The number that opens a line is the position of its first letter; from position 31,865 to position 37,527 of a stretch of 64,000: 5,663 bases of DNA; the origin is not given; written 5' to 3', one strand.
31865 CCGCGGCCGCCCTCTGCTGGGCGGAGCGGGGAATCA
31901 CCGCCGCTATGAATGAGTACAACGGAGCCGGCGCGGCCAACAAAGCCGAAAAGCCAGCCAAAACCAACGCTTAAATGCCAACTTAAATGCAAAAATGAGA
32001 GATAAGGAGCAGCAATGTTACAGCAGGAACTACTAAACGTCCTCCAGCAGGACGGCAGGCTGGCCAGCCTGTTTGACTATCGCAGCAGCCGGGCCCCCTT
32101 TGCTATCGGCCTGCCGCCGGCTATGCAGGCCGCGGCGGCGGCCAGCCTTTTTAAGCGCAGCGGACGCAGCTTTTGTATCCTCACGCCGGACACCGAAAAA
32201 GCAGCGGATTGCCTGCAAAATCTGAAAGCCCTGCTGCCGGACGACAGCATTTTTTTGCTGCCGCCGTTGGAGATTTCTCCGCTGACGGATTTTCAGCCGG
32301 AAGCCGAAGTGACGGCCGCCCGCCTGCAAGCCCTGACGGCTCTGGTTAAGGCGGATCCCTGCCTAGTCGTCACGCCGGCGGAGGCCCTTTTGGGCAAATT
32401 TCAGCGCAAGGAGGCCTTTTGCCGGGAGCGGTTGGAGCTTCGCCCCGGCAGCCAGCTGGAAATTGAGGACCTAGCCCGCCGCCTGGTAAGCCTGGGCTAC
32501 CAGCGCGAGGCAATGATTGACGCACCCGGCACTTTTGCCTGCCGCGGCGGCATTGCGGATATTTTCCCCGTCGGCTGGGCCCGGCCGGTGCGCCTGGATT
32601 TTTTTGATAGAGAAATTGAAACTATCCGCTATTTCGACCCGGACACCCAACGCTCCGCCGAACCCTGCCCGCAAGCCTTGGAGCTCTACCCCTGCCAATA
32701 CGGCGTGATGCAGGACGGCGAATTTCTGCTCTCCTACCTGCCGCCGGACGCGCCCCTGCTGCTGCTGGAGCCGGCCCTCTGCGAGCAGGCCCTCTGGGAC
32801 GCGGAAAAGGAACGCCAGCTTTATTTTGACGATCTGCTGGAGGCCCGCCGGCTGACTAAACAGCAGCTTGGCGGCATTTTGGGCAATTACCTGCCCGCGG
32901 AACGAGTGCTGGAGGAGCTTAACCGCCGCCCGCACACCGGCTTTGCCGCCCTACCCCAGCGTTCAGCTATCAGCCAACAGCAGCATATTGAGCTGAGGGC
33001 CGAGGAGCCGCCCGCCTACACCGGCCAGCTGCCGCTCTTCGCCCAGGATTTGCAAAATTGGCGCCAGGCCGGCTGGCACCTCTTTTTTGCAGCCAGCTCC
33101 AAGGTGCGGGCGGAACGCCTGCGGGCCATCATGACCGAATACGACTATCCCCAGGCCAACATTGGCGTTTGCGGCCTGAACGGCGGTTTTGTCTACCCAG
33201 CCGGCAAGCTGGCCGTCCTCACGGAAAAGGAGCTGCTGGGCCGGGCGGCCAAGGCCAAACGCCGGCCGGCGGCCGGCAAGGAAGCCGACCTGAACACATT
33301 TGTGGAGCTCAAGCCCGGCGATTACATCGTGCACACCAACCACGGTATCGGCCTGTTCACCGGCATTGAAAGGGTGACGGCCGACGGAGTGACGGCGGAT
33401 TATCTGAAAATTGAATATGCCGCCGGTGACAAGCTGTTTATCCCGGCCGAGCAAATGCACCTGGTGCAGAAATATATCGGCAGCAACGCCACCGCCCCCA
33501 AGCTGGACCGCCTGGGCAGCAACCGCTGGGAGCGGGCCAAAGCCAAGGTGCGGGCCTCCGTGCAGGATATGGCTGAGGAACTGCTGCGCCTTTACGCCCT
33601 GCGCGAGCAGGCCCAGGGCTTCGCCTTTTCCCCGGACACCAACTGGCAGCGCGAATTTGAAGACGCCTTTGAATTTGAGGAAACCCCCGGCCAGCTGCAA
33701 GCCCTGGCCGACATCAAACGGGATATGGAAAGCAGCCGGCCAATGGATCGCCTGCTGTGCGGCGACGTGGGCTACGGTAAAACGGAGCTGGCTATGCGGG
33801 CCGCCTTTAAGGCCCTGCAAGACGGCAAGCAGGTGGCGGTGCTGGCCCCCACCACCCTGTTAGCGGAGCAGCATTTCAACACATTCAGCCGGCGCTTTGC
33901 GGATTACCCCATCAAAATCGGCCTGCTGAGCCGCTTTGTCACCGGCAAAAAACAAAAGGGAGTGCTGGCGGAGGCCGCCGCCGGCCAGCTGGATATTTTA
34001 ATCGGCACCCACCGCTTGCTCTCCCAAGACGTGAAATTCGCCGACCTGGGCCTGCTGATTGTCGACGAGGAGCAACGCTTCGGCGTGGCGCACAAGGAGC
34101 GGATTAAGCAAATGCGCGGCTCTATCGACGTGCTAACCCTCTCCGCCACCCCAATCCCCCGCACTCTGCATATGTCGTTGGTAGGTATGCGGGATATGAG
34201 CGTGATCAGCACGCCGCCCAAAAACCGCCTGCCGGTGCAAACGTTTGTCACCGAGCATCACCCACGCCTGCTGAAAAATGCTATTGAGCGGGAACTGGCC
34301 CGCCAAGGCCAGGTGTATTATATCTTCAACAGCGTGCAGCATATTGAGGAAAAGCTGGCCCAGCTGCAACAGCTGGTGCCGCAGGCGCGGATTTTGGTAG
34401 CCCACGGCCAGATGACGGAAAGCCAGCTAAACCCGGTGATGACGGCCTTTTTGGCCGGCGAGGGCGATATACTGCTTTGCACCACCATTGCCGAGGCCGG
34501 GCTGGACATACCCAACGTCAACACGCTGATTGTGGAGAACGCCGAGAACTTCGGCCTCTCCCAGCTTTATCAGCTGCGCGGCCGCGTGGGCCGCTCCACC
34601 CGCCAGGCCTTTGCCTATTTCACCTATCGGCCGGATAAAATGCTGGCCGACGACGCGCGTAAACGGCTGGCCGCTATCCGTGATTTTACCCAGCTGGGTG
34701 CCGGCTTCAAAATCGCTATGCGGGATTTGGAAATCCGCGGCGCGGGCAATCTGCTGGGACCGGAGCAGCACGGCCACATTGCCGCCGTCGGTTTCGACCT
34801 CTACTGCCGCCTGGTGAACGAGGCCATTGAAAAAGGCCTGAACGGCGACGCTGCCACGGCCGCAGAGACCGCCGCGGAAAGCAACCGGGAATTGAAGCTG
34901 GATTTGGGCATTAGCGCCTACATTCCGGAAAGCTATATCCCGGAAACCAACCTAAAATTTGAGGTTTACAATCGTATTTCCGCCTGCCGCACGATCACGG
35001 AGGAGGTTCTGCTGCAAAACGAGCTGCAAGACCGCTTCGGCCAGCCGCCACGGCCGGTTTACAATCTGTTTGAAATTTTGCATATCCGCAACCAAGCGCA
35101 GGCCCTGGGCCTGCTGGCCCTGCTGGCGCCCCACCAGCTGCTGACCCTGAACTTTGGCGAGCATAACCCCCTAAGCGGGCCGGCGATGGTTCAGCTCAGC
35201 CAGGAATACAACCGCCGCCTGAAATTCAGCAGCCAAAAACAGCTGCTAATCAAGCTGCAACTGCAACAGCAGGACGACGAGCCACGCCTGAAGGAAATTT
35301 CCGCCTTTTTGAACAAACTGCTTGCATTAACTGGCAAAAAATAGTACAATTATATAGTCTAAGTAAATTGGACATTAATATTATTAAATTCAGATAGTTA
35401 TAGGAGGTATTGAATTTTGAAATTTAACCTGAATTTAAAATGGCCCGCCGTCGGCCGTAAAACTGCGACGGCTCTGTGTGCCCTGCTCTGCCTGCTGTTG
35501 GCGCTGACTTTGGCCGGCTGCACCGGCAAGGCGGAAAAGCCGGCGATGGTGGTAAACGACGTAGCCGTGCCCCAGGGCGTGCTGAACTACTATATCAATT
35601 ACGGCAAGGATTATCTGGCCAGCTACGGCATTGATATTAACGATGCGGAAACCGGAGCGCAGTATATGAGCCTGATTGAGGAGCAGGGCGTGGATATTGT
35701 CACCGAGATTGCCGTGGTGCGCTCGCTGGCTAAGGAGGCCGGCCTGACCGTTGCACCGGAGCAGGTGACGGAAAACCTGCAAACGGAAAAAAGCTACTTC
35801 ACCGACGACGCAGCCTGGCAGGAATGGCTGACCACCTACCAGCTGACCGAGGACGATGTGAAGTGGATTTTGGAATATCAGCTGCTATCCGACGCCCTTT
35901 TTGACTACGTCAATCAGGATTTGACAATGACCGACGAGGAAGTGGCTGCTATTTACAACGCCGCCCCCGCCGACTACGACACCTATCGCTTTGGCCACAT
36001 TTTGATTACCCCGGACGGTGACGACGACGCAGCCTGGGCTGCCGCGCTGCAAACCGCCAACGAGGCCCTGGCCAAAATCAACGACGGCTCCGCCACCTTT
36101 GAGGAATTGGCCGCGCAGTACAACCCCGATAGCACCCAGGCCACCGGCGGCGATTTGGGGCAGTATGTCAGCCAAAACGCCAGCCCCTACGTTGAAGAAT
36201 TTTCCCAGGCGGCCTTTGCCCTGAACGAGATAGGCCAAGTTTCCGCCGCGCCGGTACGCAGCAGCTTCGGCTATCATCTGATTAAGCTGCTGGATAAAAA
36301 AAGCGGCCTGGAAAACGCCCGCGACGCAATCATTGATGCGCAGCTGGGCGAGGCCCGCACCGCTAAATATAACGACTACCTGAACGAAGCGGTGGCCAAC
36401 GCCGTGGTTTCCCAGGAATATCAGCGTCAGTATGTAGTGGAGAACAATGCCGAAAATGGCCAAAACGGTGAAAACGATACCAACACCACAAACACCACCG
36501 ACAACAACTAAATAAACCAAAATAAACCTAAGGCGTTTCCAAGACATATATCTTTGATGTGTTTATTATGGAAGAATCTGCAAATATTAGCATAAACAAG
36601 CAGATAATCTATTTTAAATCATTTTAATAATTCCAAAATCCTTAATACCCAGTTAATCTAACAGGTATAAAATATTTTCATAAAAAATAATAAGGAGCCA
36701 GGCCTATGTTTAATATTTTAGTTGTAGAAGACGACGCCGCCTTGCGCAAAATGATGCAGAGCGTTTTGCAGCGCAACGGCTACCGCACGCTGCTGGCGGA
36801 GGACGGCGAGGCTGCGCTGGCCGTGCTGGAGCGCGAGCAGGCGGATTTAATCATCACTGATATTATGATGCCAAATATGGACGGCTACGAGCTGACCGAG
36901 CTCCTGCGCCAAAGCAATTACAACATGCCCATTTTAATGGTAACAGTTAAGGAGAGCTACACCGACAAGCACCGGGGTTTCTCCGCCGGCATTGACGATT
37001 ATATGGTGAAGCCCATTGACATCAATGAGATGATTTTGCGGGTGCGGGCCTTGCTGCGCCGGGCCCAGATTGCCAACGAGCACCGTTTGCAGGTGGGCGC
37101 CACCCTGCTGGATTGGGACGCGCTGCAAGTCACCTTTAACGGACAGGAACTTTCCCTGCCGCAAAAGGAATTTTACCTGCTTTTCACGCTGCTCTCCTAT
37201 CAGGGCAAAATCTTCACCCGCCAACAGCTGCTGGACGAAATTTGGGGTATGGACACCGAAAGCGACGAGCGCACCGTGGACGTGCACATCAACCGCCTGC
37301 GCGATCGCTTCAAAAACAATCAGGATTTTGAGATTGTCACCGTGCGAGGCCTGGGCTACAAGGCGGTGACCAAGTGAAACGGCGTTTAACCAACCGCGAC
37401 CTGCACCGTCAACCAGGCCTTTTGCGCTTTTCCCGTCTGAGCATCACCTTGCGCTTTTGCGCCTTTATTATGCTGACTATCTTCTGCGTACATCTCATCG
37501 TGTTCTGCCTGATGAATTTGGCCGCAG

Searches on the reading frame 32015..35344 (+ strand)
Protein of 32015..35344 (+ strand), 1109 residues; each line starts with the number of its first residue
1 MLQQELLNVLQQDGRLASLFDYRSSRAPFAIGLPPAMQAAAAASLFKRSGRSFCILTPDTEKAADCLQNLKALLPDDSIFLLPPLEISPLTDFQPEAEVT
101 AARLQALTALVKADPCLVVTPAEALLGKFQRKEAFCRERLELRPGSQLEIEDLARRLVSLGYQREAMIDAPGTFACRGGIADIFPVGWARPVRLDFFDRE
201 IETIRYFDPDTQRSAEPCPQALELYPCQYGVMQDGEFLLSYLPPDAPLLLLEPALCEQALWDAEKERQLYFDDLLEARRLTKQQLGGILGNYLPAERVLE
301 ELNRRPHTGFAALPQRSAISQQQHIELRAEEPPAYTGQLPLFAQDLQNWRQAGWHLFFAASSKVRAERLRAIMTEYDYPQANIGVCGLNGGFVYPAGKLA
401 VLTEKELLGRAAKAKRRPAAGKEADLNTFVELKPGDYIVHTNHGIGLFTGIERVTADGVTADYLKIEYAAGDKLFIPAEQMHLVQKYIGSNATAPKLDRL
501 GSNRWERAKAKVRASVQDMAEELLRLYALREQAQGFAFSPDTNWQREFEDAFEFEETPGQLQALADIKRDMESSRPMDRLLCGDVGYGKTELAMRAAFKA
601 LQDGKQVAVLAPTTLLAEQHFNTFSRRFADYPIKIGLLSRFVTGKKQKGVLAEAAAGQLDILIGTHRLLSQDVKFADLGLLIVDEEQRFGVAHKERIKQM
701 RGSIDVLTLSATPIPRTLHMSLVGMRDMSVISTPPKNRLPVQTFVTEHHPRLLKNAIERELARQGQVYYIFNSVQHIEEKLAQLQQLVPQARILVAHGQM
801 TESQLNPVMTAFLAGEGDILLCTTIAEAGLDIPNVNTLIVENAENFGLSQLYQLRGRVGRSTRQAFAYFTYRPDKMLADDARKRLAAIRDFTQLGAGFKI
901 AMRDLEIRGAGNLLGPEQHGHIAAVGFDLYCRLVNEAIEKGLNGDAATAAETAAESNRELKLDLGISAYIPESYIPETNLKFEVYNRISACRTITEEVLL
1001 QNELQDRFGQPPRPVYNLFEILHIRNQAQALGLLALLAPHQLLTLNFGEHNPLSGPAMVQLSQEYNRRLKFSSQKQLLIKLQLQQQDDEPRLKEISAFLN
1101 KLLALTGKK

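Call 61: search_protein_families(library=pfam, proteins=[window:32015-35344:+], max_evalue=0.001)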
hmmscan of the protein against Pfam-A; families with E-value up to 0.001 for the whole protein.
window:32015-35344:+ (1109 aa): 8 families
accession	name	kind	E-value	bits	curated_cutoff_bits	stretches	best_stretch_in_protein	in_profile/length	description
PF00270.35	DEAD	-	1.9e-25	90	26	1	557-718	1-164/167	DEAD/DEAH box helicase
PF17757.6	UvrB_inter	-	4.3e-22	78.5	22.9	1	140-226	1-87/91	UvrB interaction domain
PF02559.22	CarD_TRCF_RID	-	1.3e-21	76.9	23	1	432-488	1-57/57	CarD-like/TRCF RID domain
PF03461.20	TRCF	-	3.5e-21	75.8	25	1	964-1052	1-89/95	TRCF domain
PF00271.37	Helicase_C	-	2.9e-19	69.8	23.5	1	754-861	7-109/110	Helicase conserved C-terminal domain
PF04851.21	ResIII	-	3.1e-09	37.4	22.5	1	555-713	3-162/164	Type III restriction enzyme, res subunit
PF22590.2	Cas3-like_C_2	-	5e-05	24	27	1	764-862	2-105/106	CRISPR-associated nuclease/helicase Cas3, C-terminal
PF14814.11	UB2H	-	0.00035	21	27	0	142-183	1-42/85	Bifunctional transglycosylase second domain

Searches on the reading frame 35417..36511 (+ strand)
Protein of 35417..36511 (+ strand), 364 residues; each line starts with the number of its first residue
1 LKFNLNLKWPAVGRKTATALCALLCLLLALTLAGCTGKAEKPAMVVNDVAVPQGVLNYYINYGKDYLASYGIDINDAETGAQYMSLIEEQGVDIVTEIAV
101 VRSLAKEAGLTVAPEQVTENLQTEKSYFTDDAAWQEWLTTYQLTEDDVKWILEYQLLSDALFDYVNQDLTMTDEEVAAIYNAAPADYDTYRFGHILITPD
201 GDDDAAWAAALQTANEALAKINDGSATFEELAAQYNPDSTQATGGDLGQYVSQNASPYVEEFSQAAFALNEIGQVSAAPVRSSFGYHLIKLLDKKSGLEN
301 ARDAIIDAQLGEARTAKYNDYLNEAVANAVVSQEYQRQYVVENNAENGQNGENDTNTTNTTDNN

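Call 61: search_protein_families(library=pfam, proteins=[window:35417-36511:+], max_evalue=0.001)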
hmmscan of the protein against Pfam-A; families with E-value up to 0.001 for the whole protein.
window:35417-36511:+ (364 aa): 4 families
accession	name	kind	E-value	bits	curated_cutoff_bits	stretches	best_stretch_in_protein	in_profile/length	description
PF00639.27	Rotamase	-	1.8e-18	67.8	21.7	1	194-292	1-96/97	PPIC-type PPIASE domain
PF13616.12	Rotamase_3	-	2.5e-17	63.9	22.5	1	188-295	14-116/116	PPIC-type PPIASE domain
PF13145.12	Rotamase_2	-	6.4e-11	43.6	27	1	172-296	2-110/121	PPIC-type PPIASE domain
PF13624.11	SurA_N_3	-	5.2e-05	23.6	27.2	1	21-158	16-158/162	SurA-like N-terminal domain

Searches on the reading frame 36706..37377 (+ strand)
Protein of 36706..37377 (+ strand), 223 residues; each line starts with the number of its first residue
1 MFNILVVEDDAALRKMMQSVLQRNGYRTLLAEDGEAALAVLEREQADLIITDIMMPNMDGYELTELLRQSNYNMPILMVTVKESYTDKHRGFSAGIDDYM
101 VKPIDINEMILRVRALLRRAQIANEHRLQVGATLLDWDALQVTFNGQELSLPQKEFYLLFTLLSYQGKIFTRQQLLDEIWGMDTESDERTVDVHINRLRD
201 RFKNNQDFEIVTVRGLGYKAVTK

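Call 61: search_protein_families(library=pfam, proteins=[window:36706-37377:+], max_evalue=0.001)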
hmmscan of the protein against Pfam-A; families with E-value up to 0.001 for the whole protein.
window:36706-37377:+ (223 aa): 3 families
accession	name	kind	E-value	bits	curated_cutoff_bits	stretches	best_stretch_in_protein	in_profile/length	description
PF00072.30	Response_reg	-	4.7e-32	110.9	30.2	1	4-113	1-110/111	Response regulator receiver domain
PF00486.34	Trans_reg_C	-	1.5e-23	83.1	26.2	1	146-219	1-76/77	Transcriptional regulatory protein, C terminal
PF23198.2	PDE8A_N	-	0.00029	21.2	29.6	1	6-89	15-100/147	PDE8A-like, N-terminal domain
